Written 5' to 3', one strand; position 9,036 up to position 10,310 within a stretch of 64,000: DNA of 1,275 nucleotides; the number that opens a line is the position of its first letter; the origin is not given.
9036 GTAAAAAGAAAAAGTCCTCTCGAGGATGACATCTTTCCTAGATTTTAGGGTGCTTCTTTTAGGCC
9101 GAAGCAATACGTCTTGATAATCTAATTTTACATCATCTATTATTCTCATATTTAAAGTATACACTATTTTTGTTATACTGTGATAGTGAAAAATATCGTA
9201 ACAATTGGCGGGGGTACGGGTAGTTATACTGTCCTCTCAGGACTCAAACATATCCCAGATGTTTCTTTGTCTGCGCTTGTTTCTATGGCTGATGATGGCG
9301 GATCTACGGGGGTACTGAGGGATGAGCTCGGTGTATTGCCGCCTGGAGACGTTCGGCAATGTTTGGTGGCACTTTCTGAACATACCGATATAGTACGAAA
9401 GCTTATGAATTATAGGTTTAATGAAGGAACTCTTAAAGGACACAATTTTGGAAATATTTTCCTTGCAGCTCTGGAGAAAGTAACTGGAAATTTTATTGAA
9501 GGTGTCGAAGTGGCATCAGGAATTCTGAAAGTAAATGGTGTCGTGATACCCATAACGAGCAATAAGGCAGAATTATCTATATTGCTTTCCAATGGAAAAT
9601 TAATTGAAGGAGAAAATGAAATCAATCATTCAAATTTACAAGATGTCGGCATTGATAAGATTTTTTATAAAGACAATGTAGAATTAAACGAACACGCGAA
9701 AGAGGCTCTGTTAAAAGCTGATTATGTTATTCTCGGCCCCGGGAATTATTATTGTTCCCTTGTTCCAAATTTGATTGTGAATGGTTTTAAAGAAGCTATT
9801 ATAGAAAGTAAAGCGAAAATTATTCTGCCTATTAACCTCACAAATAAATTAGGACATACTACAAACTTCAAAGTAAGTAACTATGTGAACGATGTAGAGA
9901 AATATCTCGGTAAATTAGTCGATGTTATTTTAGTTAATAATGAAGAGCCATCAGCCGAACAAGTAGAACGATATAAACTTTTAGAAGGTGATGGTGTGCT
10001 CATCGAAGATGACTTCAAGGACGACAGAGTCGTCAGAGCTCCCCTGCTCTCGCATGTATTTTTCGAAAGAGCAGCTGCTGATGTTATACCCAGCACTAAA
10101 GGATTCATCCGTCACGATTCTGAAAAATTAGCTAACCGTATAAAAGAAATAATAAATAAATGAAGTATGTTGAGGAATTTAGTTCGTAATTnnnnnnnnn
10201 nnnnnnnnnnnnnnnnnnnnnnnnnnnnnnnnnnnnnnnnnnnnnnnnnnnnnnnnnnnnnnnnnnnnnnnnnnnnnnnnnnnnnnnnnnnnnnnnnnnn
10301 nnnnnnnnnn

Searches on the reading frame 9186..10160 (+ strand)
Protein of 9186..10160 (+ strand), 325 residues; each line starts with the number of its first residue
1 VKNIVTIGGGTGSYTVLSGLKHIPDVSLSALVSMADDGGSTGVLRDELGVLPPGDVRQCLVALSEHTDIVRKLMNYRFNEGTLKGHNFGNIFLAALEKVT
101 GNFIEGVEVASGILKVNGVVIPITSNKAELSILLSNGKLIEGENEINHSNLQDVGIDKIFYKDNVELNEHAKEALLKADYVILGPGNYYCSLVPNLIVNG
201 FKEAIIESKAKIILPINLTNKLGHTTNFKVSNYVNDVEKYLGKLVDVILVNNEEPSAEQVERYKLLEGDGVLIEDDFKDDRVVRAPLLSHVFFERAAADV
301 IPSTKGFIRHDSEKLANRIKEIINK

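Call 88: search_protein_families(library=pfam, proteins=[window:9186-10160:+], max_evalue=0.001)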
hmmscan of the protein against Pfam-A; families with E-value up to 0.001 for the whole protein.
window:9186-10160:+ (325 aa): 1 family
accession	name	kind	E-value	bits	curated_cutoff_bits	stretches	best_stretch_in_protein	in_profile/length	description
PF01933.23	CofD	-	8.5e-78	261.9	30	1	4-269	1-267/290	2-phospho-L-lactate transferase CofD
